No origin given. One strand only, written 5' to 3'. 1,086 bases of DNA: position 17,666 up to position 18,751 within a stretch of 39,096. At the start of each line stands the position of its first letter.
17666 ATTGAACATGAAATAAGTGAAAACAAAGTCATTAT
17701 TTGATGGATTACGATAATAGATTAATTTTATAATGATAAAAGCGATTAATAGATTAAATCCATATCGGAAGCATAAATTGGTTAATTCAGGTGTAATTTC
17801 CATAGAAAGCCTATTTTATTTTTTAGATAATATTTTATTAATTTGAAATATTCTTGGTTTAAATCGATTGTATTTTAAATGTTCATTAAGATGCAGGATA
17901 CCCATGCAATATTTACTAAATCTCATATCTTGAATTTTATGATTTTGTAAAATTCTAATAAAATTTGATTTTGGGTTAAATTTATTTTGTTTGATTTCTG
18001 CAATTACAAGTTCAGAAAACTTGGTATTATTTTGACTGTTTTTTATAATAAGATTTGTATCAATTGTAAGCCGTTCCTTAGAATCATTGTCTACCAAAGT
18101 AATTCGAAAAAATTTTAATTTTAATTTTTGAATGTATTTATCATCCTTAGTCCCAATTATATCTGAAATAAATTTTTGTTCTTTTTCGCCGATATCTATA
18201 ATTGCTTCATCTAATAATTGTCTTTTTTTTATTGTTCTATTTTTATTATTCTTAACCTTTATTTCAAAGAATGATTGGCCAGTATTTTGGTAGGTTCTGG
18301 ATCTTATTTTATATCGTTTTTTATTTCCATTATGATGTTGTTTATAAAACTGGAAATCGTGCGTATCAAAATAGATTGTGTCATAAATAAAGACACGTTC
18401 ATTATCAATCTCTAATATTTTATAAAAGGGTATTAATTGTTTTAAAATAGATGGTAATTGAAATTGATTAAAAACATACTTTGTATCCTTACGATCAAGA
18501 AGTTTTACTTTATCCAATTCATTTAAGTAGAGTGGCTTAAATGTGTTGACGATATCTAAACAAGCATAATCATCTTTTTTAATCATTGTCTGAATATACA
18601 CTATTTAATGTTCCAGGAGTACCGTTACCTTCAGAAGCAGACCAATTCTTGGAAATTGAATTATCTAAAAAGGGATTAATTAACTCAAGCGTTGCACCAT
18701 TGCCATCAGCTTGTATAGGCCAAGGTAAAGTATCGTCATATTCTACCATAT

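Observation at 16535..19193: AT-rich four-gene island (LTD lipoprotein, VTC domain, DUF4956 membrane protein, small beta-barrel): a candidate envelope-spanning polyphosphate system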

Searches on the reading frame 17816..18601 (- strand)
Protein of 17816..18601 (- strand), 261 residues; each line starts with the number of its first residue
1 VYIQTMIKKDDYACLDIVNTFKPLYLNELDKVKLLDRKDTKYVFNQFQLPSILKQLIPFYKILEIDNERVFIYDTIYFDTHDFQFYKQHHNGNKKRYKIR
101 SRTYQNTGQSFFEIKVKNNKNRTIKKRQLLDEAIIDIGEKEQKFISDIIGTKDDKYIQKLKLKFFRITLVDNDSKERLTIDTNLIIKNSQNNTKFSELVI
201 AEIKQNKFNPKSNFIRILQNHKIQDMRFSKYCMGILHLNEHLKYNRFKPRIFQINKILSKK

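Call 3: search_protein_families(library=pfam, proteins=[window:17816-18601:-], max_evalue=0.01)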
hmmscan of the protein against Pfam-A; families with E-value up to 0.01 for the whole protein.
window:17816-18601:- (261 aa): 1 family
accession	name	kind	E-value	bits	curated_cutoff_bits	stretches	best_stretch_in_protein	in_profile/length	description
PF09359.15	VTC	-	9.4e-26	91.2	23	1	37-238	2-234/235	VTC domain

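Call 4: search_protein_families(library=ncbifam, proteins=[window:17816-18601:-], max_evalue=0.01)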
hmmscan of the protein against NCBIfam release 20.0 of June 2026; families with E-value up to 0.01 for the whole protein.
window:17816-18601:- (261 aa): 0 families

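Call 15: find_homologous_proteins(query=window:17816-18601:-, max_evalue=0.00001)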
Query window:17816-18601:- (261 aa): 2527 proteins with E <= 0.00001 among 2866 candidates; the best 120 are listed.
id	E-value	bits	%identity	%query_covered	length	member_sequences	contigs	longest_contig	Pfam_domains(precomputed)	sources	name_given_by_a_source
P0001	7.1e-159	545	99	98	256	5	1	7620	PF09359.16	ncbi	-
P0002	2.1e-99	350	64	97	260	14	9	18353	PF09359.16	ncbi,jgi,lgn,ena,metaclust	jgi:hypothetical protein|metaclust:\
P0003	2.8e-95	337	62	98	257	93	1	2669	PF09359.16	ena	-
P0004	3.7e-93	330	66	90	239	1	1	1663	PF09359.16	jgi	-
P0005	1.1e-92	328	61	98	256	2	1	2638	PF09359.16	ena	-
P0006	8.9e-92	325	60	100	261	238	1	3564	PF09359.16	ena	-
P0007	2.2e-91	324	59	98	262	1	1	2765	PF09359.16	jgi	jgi:hypothetical protein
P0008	3.6e-90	320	60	98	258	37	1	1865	PF09359.16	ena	-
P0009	1.4e-89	318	62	93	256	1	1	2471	PF09359.16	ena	-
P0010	5.7e-89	316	62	93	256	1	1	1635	PF09359.16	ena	-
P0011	6.1e-89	316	60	94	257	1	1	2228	PF09359.16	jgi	jgi:hypothetical protein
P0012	7.2e-89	316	60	94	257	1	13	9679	PF09359.16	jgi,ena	jgi:hypothetical protein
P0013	8.5e-89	315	62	93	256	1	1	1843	PF09359.16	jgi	jgi:hypothetical protein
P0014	9.6e-89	315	60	94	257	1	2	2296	PF09359.16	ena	-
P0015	9.8e-89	315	60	98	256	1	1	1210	PF09359.16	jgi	jgi:hypothetical protein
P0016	1.0e-88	315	60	94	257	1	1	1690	PF09359.16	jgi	jgi:hypothetical protein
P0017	1.1e-88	315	58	98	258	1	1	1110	PF09359.16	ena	-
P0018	1.1e-88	315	60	94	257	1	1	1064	PF09359.16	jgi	-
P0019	1.4e-88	315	61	94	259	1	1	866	PF09359.16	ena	-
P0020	1.5e-88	315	60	98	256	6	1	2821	PF09359.16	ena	-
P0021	1.5e-88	315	60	94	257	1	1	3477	PF09359.16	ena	-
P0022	1.6e-88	314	62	93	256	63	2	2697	PF09359.16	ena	-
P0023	2.4e-88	314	60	94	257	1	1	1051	PF09359.16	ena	-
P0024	2.9e-88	314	60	94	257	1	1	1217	PF09359.16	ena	-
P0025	3.8e-88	313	60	94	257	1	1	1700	PF09359.16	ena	-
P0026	4.4e-88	313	59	98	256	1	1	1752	PF09359.16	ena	-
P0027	5.7e-88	313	59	98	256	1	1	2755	PF09359.16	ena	-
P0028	5.8e-88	313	59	98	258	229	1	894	PF09359.16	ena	-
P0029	6.5e-88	312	60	93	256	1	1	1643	PF09359.16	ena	-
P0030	6.9e-88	312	62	93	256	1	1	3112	PF09359.16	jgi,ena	-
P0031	7.5e-88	312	59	98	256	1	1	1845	PF09359.16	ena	-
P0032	7.5e-88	312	61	93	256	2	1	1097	PF09359.16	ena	-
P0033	7.6e-88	312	59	98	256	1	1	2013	PF09359.16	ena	-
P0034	8.2e-88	312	60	93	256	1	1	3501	PF09359.16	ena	-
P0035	8.8e-88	312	60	93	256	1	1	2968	PF09359.16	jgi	-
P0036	1.1e-87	312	62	93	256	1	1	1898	PF09359.16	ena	-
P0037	1.1e-87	312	61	93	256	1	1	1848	PF09359.16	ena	-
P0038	1.1e-87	312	61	93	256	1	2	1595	PF09359.16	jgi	-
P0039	1.3e-87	311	61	93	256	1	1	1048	PF09359.16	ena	-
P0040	1.6e-87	311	58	98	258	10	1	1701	PF09359.16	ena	-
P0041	1.7e-87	311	61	93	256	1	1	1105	PF09359.16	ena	-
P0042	1.8e-87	311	62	94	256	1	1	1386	PF09359.16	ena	-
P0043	1.9e-87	311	58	98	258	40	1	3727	PF09359.16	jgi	-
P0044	1.9e-87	311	61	93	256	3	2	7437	PF09359.16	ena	-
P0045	2.1e-87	311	60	93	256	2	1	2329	PF09359.16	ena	-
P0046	2.2e-87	311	58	98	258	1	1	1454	PF09359.16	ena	-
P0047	2.5e-87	310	59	98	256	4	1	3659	PF09359.16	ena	-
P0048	2.8e-87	310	61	93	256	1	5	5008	PF09359.16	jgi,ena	-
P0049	3.4e-87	310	61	93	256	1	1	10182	PF09359.16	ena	-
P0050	3.5e-87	310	61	93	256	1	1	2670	PF09359.16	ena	-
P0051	3.5e-87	310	60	93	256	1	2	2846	PF09359.16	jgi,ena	-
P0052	4.2e-87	310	60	94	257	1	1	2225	PF09359.16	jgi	jgi:hypothetical protein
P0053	4.3e-87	310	61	93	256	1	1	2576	PF09359.16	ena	-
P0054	4.8e-87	310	58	98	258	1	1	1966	PF09359.16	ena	-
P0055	5.2e-87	309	60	93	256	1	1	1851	PF09359.16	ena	-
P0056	5.5e-87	309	58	98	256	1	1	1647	PF09359.16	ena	-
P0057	6.5e-87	309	61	93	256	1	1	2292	PF09359.16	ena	-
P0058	7.5e-87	309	58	94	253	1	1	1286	PF09359.16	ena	-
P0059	7.7e-87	309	60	93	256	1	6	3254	PF09359.16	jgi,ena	-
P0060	8.8e-87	309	58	98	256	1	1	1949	PF09359.16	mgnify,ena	mgnify:FL=1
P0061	8.9e-87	309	59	94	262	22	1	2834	PF09359.16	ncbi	-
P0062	9.1e-87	309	57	98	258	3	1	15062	PF09359.16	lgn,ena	-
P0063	9.2e-87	309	60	93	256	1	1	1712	PF09359.16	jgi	jgi:hypothetical protein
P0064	9.9e-87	309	60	93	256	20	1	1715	PF09359.16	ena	-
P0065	1.0e-86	309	60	94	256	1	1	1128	PF09359.16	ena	-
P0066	1.1e-86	308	58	98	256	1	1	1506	PF09359.16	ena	-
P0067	1.2e-86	308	58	94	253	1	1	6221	PF09359.16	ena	-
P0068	1.3e-86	308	60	94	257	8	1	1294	PF09359.16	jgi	-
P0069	1.4e-86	308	59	93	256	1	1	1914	PF09359.16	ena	-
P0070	1.6e-86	308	58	98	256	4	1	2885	PF09359.16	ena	-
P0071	1.6e-86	308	60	93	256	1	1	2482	PF09359.16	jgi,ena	-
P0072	1.7e-86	308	60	93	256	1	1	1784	PF09359.16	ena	-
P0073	1.8e-86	308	59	93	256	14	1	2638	PF09359.16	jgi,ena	-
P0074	1.8e-86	308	58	98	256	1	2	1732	PF09359.16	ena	-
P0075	2.2e-86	307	58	94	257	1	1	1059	PF09359.16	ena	-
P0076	2.3e-86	307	59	94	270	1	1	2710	PF09359.16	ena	-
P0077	2.5e-86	307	59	93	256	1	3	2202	PF09359.16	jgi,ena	-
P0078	2.6e-86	307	59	93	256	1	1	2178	PF09359.16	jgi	-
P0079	2.6e-86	307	60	93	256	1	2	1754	PF09359.16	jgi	jgi:hypothetical protein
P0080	3.2e-86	307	59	93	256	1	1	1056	PF09359.16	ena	-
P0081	3.2e-86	307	58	98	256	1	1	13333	PF09359.16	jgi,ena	-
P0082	3.7e-86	307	56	98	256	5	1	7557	PF09359.16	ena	-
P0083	4.0e-86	307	59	93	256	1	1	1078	PF09359.16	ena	-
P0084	4.3e-86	306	58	97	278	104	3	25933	PF09359.16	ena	-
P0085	4.3e-86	306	58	98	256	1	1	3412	PF09359.16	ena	-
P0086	4.5e-86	306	58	94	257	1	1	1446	PF09359.16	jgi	jgi:hypothetical protein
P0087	4.5e-86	306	59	93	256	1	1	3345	PF09359.16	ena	-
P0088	6.3e-86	306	60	92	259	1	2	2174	PF09359.16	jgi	-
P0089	6.7e-86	306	58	98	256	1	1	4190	PF09359.16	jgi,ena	-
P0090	7.7e-86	306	57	98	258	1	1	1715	PF09359.16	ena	-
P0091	8.0e-86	306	57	98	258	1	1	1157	PF09359.16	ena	-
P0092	9.2e-86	305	60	94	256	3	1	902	PF09359.16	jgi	-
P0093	9.4e-86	305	59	93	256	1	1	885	PF09359.16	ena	-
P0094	1.0e-85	305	57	98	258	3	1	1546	PF09359.16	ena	-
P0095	1.1e-85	305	59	93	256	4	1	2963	PF09359.16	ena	-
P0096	1.2e-85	305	57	98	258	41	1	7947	PF09359.16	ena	-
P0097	1.2e-85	305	60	93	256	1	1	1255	PF09359.16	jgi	-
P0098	1.2e-85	305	61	90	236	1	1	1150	PF09359.16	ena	-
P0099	1.3e-85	305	59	93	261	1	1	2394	PF09359.16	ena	-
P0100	1.4e-85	305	57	98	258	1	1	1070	PF09359.16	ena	-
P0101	1.5e-85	305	58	94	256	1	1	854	PF09359.16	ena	-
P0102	1.7e-85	305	58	94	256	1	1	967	PF09359.16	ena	-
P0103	2.0e-85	304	59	93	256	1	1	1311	PF09359.16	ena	-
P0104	2.6e-85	304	59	94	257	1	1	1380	PF09359.16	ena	-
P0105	2.7e-85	304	59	94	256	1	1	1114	PF09359.16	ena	-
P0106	3.7e-85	303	57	94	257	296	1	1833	PF09359.16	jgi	-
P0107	3.8e-85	303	61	93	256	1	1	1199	PF09359.16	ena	-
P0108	4.2e-85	303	57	97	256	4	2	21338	PF09359.16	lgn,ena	-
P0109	4.5e-85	303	59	93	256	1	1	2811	PF09359.16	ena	-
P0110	4.6e-85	303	56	98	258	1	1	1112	PF09359.16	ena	-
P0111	6.7e-85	303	57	98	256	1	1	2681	PF09359.16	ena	-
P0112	7.2e-85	302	58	93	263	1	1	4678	PF09359.16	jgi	-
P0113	7.6e-85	302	59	94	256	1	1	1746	PF09359.16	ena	-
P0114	9.1e-85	302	56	98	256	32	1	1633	PF09359.16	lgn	-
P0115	1.0e-84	302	61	89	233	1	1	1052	PF09359.16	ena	-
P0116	1.0e-84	302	58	98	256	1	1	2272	PF09359.16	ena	-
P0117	1.1e-84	302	58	94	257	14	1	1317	PF09359.16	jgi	jgi:hypothetical protein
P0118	1.1e-84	302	59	94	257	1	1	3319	PF09359.16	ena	-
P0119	1.2e-84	302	59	94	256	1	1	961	PF09359.16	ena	-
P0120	1.2e-84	302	58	94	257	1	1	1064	PF09359.16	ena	-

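Call 16: find_encoding_contigs(protein=P0002, flank=8000, max_places=6)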
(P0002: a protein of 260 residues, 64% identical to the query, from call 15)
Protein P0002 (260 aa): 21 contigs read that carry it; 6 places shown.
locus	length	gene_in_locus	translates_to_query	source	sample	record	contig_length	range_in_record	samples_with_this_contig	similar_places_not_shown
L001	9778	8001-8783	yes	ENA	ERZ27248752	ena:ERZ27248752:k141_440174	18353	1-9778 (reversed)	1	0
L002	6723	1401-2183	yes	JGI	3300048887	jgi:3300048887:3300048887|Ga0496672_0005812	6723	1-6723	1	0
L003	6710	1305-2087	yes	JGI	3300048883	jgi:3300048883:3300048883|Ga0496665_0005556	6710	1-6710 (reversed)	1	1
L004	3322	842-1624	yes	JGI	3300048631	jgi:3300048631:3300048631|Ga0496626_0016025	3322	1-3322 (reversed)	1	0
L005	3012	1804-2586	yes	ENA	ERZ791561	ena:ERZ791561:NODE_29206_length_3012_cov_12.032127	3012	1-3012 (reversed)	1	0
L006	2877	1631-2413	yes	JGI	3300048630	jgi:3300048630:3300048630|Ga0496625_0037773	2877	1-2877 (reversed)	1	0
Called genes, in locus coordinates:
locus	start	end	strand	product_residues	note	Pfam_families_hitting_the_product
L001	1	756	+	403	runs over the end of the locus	PF00722:Glyco_hydro_16, PF26113:GH16_XgeA, PF03935:SKN1_KRE6_Sbg1 (weak)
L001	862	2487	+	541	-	PF00722:Glyco_hydro_16, PF26113:GH16_XgeA, PF03935:SKN1_KRE6_Sbg1 (weak), PF13860:FlgD_ig (weak)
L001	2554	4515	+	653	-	PF00150:Cellulase, PF03422:CBM_6, PF18099:CBM_35_2, PF18962:Por_Secre_tail, PF13860:FlgD_ig (weak)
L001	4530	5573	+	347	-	PF01670:Glyco_hydro_12, PF13860:FlgD_ig (weak), PF18962:Por_Secre_tail (weak)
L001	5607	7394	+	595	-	PF00722:Glyco_hydro_16 (faint), PF13585:CHU_C (faint), PF13860:FlgD_ig, PF18962:Por_Secre_tail (weak)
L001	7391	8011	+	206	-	PF00932:LTD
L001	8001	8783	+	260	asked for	PF09359:VTC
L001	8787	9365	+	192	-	PF16316:DUF4956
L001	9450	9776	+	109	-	?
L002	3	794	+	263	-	?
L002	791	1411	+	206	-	PF00932:LTD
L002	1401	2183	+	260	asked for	PF09359:VTC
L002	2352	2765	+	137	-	PF16316:DUF4956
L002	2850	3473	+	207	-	PF10677:DUF2490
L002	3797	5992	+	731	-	PF08757:CotH, PF18962:Por_Secre_tail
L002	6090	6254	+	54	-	-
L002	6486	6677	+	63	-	-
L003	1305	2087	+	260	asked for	PF09359:VTC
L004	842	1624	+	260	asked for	PF09359:VTC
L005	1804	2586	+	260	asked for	PF09359:VTC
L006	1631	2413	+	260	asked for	PF09359:VTC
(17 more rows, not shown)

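Call 17: find_encoding_contigs(protein=P0084, flank=8000, max_places=3)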
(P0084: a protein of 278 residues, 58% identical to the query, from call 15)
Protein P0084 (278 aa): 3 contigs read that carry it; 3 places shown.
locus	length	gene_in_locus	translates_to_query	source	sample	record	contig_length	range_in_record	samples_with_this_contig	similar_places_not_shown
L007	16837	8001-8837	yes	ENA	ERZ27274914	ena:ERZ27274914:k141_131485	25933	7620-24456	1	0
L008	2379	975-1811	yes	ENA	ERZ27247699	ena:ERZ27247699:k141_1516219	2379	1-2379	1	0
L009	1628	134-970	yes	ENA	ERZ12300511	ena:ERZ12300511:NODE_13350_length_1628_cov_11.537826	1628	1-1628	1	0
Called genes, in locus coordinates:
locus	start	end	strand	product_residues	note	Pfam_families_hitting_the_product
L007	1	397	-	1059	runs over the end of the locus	PF15902:Sortilin-Vps10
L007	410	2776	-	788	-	PF17162:DUF5118 (weak), PF17148:DUF5117, PF16313:DUF4953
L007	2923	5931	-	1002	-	PF00580:UvrD-helicase, PF13245:AAA_19, PF13538:UvrD_C_2 (faint), PF13361:UvrD_C, PF01930:Cas_Cas4 (faint), PF12705:PDDEXK_1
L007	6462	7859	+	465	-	PF08757:CotH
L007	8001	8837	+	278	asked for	PF09359:VTC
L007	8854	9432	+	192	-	PF16316:DUF4956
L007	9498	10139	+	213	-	PF10677:DUF2490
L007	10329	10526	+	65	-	-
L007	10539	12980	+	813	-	PF13620:CarboxypepD_reg, PF13715:CarbopepD_reg_2, PF07715:Plug, PF00593:TonB_dep_Rec_b-barrel, PF25183:OMP_b-brl_4 (faint)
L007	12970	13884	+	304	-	PF14054:DUF4249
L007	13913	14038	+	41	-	-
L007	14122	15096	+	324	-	-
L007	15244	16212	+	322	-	PF07813:LTXXQ (faint)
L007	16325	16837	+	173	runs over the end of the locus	PF04542:Sigma70_r2, PF08281:Sigma70_r4_2, PF04545:Sigma70_r4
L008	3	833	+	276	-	?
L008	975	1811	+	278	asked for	PF09359:VTC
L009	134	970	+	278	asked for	PF09359:VTC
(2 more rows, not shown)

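Call 19: search_solved_structures(query=window:17816-18586:-, max_evalue=1, show_alignments=2)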
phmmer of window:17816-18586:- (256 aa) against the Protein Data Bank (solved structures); distinct sequences matched with E-value up to 1: 3.
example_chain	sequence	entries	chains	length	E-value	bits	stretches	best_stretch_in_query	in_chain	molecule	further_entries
5e8j_A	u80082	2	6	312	0.11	15.2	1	74-127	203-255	mRNA cap guanine-N7 methyltransferase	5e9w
3bgv_A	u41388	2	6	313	0.11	15.2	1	74-127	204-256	mRNA cap guanine-N7 methyltransferase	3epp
8q69_A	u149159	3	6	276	0.17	14.7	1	74-123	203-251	mRNA cap guanine-N7 methyltransferase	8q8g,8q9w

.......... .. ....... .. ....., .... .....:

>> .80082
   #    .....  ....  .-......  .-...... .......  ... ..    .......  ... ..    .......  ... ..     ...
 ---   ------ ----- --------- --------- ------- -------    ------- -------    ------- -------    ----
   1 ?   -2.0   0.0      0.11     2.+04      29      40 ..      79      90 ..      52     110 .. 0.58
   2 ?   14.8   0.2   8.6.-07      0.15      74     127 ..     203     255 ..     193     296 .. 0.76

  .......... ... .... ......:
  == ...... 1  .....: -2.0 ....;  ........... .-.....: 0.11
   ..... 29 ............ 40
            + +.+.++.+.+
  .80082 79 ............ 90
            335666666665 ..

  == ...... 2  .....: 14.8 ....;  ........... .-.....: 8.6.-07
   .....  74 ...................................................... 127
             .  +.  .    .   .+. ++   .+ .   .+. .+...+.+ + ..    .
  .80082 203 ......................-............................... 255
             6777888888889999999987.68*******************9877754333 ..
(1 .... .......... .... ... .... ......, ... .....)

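Call 20: search_solved_structures(query=A1, max_evalue=10, show_alignments=3)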
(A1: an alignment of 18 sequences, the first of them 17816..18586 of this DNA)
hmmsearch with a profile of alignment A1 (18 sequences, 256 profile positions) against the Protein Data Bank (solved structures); distinct sequences matched with E-value up to 10: 8.
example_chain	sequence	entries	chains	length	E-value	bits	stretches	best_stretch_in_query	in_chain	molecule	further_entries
5e8j_A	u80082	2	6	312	0.0044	19.5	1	73-144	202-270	mRNA cap guanine-N7 methyltransferase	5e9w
3bgv_A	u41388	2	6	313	0.0044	19.5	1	73-144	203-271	mRNA cap guanine-N7 methyltransferase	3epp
4ht4_A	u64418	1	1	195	0.0072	18.8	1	92-218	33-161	Nicking enzyme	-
8q69_A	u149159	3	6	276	0.017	17.6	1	73-126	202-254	mRNA cap guanine-N7 methyltransferase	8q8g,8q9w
5e9j_A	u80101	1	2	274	0.037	16.5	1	73-124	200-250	mRNA cap guanine-N7 methyltransferase,mRNA cap guanine-N7 methyltransferase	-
2h0u_A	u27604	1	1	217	0.17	14.3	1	189-223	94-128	NADPH-flavin oxidoreductase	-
9he0_A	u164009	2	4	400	0.88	12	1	88-159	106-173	L-cysteine desulfidase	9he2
9fsl_A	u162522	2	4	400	0.88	12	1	88-159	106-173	L-cysteine desulfidase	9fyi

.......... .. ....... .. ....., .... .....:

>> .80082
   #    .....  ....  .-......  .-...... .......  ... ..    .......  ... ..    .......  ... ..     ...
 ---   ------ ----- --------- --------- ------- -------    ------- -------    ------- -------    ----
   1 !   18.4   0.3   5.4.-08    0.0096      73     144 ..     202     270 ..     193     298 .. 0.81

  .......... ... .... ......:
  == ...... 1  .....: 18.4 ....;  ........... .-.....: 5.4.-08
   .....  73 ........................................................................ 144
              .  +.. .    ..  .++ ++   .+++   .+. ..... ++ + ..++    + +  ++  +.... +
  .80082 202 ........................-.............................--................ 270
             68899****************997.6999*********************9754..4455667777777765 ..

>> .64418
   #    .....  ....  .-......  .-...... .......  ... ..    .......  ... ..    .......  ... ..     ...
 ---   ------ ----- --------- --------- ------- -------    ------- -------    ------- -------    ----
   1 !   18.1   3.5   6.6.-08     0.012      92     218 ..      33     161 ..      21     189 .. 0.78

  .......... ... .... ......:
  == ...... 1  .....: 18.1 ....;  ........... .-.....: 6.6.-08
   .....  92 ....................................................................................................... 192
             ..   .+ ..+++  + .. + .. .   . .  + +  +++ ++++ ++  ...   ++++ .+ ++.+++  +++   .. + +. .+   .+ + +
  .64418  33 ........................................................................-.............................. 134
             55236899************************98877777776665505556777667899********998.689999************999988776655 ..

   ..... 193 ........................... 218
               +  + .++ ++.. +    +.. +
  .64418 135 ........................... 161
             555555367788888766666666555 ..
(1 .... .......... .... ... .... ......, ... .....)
